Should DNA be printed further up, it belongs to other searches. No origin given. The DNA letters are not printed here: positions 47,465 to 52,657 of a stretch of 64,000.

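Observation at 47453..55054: Three-gene module (giant fusion protein, LDH-like dehydrogenase, flavoprotein) wedged between prfA and DUF1385-prmC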

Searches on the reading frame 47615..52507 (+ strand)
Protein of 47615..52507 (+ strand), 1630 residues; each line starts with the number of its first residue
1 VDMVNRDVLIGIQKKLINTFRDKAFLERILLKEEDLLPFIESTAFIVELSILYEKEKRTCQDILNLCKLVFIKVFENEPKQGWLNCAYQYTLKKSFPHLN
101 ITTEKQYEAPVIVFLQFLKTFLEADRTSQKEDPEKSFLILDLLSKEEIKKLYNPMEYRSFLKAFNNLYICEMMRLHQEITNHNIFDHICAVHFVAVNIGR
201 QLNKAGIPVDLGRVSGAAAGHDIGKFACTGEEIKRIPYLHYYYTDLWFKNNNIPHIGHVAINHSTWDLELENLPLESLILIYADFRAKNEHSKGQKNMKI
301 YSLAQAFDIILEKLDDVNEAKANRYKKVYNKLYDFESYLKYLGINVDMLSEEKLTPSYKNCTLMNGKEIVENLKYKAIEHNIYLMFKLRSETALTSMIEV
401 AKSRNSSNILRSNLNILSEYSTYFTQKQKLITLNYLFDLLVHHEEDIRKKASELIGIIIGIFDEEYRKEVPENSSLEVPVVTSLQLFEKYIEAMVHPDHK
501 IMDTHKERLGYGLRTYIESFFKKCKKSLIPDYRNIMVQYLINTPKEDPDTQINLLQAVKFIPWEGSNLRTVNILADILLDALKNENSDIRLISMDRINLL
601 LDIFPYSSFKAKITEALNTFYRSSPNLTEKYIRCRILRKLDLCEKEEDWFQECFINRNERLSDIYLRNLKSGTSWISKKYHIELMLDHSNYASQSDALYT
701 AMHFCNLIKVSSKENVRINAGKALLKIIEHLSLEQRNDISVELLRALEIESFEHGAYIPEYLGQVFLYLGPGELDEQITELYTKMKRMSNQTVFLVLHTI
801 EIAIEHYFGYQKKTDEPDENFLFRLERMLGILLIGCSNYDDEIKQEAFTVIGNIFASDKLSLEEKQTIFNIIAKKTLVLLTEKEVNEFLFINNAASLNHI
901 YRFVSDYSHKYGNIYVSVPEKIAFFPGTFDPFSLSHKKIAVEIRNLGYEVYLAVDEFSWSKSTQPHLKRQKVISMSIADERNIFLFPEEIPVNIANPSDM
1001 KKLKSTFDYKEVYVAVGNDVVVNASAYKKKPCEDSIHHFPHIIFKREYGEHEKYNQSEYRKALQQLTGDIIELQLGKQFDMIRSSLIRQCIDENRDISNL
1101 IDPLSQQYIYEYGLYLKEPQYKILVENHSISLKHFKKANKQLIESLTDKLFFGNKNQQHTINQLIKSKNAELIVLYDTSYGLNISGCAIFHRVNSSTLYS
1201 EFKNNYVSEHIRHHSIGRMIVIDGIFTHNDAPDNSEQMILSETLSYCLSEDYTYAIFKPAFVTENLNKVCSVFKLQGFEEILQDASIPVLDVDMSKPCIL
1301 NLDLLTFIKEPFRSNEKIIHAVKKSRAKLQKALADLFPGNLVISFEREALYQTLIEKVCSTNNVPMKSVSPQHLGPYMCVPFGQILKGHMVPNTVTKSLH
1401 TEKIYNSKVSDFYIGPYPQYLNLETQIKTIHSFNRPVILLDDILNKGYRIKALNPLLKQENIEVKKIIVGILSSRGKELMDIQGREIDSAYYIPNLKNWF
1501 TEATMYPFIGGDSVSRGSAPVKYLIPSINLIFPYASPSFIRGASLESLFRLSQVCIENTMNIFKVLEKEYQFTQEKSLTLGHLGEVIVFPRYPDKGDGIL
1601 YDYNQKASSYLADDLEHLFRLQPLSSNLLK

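Call 3: search_protein_families(library=pfam, proteins=[window:47615-52507:+], max_evalue=0.01)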
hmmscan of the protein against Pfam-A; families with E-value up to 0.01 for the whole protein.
window:47615-52507:+ (1630 aa): 1 family
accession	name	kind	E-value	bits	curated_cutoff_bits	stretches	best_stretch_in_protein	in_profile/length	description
PF01467.32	CTP_transf_like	-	5.6e-06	27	21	1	924-1089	1-132/133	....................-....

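Call 4: search_protein_families(library=ncbifam, proteins=[window:47615-52507:+], max_evalue=0.01)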
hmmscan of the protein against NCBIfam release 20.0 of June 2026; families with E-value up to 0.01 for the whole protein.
window:47615-52507:+ (1630 aa): 9 families
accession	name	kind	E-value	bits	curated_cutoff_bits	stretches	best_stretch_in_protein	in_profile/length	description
TIGR00482.1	TIGR00482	equivalog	2.8e-08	34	112.45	1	925-1115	2-194/194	nicotinate (nicotinamide) nucleotide adenylyltransferase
NF000840.1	PRK00071.1-3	equivalog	3.1e-06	26.8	150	1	920-1116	6-199/201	nicotinate-nucleotide adenylyltransferase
NF045665.1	NTPtran_DVU1551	equivalog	0.00011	21.4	315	1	137-225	175-259/359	DVU_1551 family NTP transferase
TIGR00125.1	cyt_tran_rel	domain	0.00019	21.5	27.7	1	922-965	1-45/65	adenylyltransferase/cytidyltransferase family protein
TIGR01510.1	coaD_prev_kdtB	equivalog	0.0016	18.5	103.3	0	922-985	1-64/155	pantetheine-phosphate adenylyltransferase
TIGR00295.1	TIGR00295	hypoth_equivalog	0.0021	17.8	172.35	1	181-228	11-58/164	TIGR00295 family protein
NF006479.0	PRK08887.1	equivalog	0.0029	17.4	164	0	1081-1116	136-171/174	nicotinate-nicotinamide nucleotide adenylyltransferase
NF000841.0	PRK00071.1-4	equivalog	0.0035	17.1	197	0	920-1115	7-192/194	nicotinate-nucleotide adenylyltransferase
NF000839.0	PRK00071.1-1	equivalog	0.0056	16.6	187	0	922-1117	8-217/219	nicotinate-nucleotide adenylyltransferase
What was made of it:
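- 50372..50980 (+): Giant residues 918-1120: NadD/NMNAT-like nucleotidyltransferase. Motifs are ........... (an SxxH variant of (H/T)xGH) and IRSSLIR (family consensus ISSTQIR). Pfam CTP_transf_like 27 bits, and TIGR00482 at 34 bits, far below its 112-bit cut-off (calls 3, 4).
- On NadD / NMNAT (nicotinate-nucleotide adenylyltransferase): 34 vs 112 bits and 27 vs 150 bits (call 4).
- The NadD-like domain scores far below NadD equivalog cut-offs (34 vs 112 bits, call 4). The domains score well below the cut-offs of every housekeeping equivalog (call 4).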

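Call 8: find_homologous_proteins(query=window:47615-52507:+)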
Query window:47615-52507:+ (1630 aa): 4060 proteins with E <= 0.001 among 8000 candidates; the best 120 are listed.
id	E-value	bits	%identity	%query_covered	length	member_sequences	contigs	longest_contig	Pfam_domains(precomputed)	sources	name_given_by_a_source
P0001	0.0e+0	3680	100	100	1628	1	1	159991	PF01467.33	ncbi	-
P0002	0.0e+0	3281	88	100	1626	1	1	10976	PF01467.33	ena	-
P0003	0.0e+0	3037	82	100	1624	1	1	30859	-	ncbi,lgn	-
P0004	0.0e+0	2519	68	99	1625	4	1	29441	-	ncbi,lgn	-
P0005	0.0e+0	2515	69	99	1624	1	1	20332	-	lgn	-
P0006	0.0e+0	2351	64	100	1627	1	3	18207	-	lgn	-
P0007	0.0e+0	2134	60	99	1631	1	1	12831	-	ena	-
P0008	0.0e+0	2028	55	99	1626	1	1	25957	PF02985.29,PF00156.34,PF01467.33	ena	-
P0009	0.0e+0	1987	55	99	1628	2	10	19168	PF01467.33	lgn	-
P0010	0.0e+0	1815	53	99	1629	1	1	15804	PF02985.29,PF01467.33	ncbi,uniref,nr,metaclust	ncbi:nicotinate-nicotinamide nucleotide adenylyltransferase [Caldisalinibacter kiritimatiensis]|unir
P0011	0.0e+0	1770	51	99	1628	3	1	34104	PF01467.33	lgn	-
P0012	0.0e+0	1745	52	97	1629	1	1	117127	PF01467.33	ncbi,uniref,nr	ncbi:nicotinate-nicotinamide nucleotide adenylyltransferase [Thermohalobacter berrensis]|uniref:nico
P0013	0.0e+0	1744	51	99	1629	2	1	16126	PF02985.29,PF01467.33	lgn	-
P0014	0.0e+0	1709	50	100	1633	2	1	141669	PF01467.33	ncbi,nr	ncbi:MAG: cytidyltransferase [Firmicutes bacterium]|nr:cytidyltransferase [Bacillota bacterium]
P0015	0.0e+0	1686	49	99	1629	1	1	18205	PF01467.33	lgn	-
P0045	0.0e+0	1584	47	99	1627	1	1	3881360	PF01467.33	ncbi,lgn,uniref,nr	ncbi:cytidyltransferase [Proteiniborus sp. MB09-C3]|uniref:nicotinate-nicotinamide nucleotide adenyl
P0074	0.0e+0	1554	46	99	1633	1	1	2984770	-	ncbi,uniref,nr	ncbi:cytidyltransferase [Caloramator sp. E03]|uniref:cytidyltransferase n=1 Tax=Caloramator sp. E03 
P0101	0.0e+0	1540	46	99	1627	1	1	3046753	PF01467.33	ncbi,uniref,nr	ncbi:cytidyltransferase [Crassaminicella thermophila]|uniref:nicotinate-nucleotide adenylyltransfera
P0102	0.0e+0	1540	45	99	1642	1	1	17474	PF01467.33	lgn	-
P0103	0.0e+0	1540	46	97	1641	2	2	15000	PF01467.33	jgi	jgi:nicotinic acid mononucleotide adenylyltransferase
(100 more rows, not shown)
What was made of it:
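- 47621..52507 (+): Giant gene, 1,628 aa (stop included). RBS GAGGTGG lies upstream. The family has >4,000 homologues of about 1,620-1,650 aa (call 8).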

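Call 9: find_related_loci(query=window:47615-52507:+, collection=genome_contigs, flank=10000)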
Query window:47615-52507:+ (1630 aa) in genome_contigs; peptide patterns used: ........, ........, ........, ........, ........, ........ (x = any residue, [..] = any of these).
83 stretches matched a pattern; 3 encode a relative of the query (tblastn E <= 1e-3); 2 distinct loci.
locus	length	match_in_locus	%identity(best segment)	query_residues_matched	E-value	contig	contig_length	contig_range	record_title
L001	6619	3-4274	89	204-1627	0e+0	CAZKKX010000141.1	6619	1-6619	MAG TPA_asm: uncultured Eubacteriales bacterium isolate SRP241341_co1_263 genome assembly, contig: NODE_11053_length_661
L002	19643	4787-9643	82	4-1625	0e+0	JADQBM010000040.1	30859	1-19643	MAG: Clostridia bacterium isolate Soudan_22 NODE_559_length_30859_cov_10.228412, whole genome shotgun sequence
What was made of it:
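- Tried and rejected: With the single protein as query it returned only two close loci (call 9).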

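Call 10: find_encoding_contigs(protein=P0045, flank=10000, max_places=2)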
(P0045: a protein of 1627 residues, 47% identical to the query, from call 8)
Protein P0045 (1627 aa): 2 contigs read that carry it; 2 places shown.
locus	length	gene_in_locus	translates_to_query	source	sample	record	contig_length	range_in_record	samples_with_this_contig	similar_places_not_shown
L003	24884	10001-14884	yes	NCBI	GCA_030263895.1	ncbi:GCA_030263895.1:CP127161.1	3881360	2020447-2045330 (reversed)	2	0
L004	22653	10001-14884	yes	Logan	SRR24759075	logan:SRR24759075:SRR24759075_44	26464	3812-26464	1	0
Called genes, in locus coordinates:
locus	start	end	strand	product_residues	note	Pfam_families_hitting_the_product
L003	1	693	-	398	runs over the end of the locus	PF04932:Wzy_C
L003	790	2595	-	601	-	PF08439:Peptidase_M3_N, PF01432:Peptidase_M3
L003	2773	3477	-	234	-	PF00882:Zn_dep_PLPC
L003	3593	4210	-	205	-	-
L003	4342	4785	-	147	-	PF07486:Hydrolase_2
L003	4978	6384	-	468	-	PF21922:PBP_dimer_2, PF00905:Transpeptidase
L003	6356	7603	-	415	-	PF01098:FTSW_RODA_SPOVE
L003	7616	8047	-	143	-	PF16697:Yop-YscD_cpl, PF00498:FHA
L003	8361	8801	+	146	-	PF04024:PspC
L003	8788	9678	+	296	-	PF18917:LiaI-LiaF-like_TM1, PF22570:LiaF-TM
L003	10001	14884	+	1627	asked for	PF01467:CTP_transf_like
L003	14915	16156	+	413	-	-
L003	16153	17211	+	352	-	PF03358:FMN_red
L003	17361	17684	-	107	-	PF02627:CMD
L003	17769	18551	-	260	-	PF04607:RelA_SpoT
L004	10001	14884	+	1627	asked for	PF01467:CTP_transf_like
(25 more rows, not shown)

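Call 11: find_encoding_contigs(protein=P0074, flank=10000, max_places=2)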
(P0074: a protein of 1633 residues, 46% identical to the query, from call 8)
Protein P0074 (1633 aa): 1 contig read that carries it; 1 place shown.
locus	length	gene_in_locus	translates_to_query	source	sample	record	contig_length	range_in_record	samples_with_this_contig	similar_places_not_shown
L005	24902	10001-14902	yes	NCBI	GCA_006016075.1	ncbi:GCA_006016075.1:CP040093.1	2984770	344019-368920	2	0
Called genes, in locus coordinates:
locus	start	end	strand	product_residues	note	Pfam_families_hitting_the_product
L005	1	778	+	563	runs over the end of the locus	PF03485:Arg_tRNA_synt_N, PF00750:tRNA-synt_1d, PF05746:DALR_1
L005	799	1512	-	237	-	PF00005:ABC_tran, PF13304:AAA_21 (faint)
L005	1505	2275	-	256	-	PF00005:ABC_tran, PF13304:AAA_21 (faint), PF12399:BCA_ABC_TP_C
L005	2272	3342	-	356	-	PF02653:BPD_transp_2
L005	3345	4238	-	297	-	PF02653:BPD_transp_2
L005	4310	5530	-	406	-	PF13433:Peripla_BP_5, PF13458:Peripla_BP_6, PF01094:ANF_receptor, PF13433:Peripla_BP_5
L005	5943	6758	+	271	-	PF04607:RelA_SpoT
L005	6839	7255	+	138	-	PF01475:FUR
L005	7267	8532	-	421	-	PF01547:SBP_bac_1, PF13416:SBP_bac_8, PF13531:SBP_bac_11 (weak)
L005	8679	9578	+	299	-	-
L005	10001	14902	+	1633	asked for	-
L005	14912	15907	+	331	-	PF00056:Ldh_1_N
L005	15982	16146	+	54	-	-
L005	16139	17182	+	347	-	PF03358:FMN_red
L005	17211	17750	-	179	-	PF00156:Pribosyltran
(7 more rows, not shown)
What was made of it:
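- A small alarmone synthetase gene and hpt lie nearby in two genomes (calls 10, 11).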

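Call 12: find_encoding_contigs(protein=P0101, flank=10000, max_places=2)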
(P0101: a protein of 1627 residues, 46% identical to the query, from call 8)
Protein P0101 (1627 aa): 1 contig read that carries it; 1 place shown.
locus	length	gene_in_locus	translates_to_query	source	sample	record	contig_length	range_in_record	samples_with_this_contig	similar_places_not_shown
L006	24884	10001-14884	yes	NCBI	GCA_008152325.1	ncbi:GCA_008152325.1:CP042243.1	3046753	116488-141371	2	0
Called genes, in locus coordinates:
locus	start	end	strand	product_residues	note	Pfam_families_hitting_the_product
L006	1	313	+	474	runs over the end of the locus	PF02554:CstA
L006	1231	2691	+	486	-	PF00209:SNF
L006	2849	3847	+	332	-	PF07991:KARI_N (weak), PF10727:Rossmann-like, PF03446:NAD_binding_2 (weak), PF03807:F420_oxidored, PF10728:DUF2520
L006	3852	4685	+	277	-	PF02548:Pantoate_transf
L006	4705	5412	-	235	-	PF00072:Response_reg, PF00486:Trans_reg_C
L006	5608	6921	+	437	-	PF07670:Gate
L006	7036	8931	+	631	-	PF02743:dCache_1, PF17201:Cache_3-Cache_2, PF00512:HisKA (weak), PF02518:HATPase_c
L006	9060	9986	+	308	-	PF03881:Fructosamin_kin, PF01163:RIO1 (faint), PF01633:Choline_kinase, PF01636:APH, PF06293:Kdo (faint)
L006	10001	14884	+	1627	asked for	PF01467:CTP_transf_like (weak)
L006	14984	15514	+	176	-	PF01336:tRNA_anti-codon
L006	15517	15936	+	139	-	PF01966:HD (weak)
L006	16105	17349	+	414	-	PF00990:GGDEF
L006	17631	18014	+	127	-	PF02261:Asp_decarbox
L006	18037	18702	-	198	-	-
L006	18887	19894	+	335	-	PF00356:LacI, PF00532:Peripla_BP_1, PF13407:Peripla_BP_4, PF13377:Peripla_BP_3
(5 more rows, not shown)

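Call 14: find_encoding_contigs(protein=P0001, flank=10000, max_places=2)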
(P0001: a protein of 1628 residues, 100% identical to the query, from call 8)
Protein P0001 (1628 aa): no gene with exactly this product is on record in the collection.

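Call 17: search_solved_structures(query=A1, max_evalue=1, show_alignments=0)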
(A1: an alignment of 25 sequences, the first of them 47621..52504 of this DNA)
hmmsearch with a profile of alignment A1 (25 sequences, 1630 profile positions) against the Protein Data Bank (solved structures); distinct sequences matched with E-value up to 1: 29.
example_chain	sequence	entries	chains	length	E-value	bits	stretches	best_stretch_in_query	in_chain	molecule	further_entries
3h05_A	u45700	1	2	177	3.5e-05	24.8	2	921-1031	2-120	uncharacterized protein VPA0413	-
8aih_A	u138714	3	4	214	8.9e-05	23.4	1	917-1040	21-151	Probable nicotinate-nucleotide adenylyltransferase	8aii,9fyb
6kg3_A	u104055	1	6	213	0.0037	18.1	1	924-1117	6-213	Probable nicotinate-nucleotide adenylyltransferase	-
4nah_A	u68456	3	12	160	0.0056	17.5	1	920-980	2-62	Phosphopantetheine adenylyltransferase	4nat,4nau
3f3m_A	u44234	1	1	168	0.0059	17.4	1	920-980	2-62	Phosphopantetheine adenylyltransferase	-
6kh2_A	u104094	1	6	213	0.007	17.1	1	924-1117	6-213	Probable nicotinate-nucleotide adenylyltransferase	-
2h29_A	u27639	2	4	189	0.018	15.7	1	921-1117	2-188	Probable nicotinate-nucleotide adenylyltransferase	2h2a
1vlh_A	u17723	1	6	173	0.044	14.5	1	914-980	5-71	Phosphopantetheine adenylyltransferase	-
1k4k_A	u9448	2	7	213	0.084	13.6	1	924-1117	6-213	Nicotinic acid mononucleotide adenylyltransferase | NaMN adenylyltransferase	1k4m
1kku_A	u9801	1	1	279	0.092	13.4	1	1081-1120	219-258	NICOTINAMIDE MONONUCLEOTIDE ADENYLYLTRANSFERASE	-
1kqn_A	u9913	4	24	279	0.096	13.4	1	1081-1120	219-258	NICOTINAMIDE MONONUCLEOTIDE ADENYLYL TRANSFERASE | Nicotinamide/nicotinic acid mononucleotide adenylyltransferase 1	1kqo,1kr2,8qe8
1gzu_A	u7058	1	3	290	0.1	13.3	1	1081-1120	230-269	NICOTINAMIDE MONONUCLEOTIDE ADENYLYL TRANSFERASE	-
3otw_A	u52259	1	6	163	0.11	13.2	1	919-957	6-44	Phosphopantetheine adenylyltransferase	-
3nd5_A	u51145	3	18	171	0.17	12.5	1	921-955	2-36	Phosphopantetheine adenylyltransferase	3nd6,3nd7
9qzd_A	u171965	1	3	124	0.17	12.5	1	489-554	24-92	dNTH0-H1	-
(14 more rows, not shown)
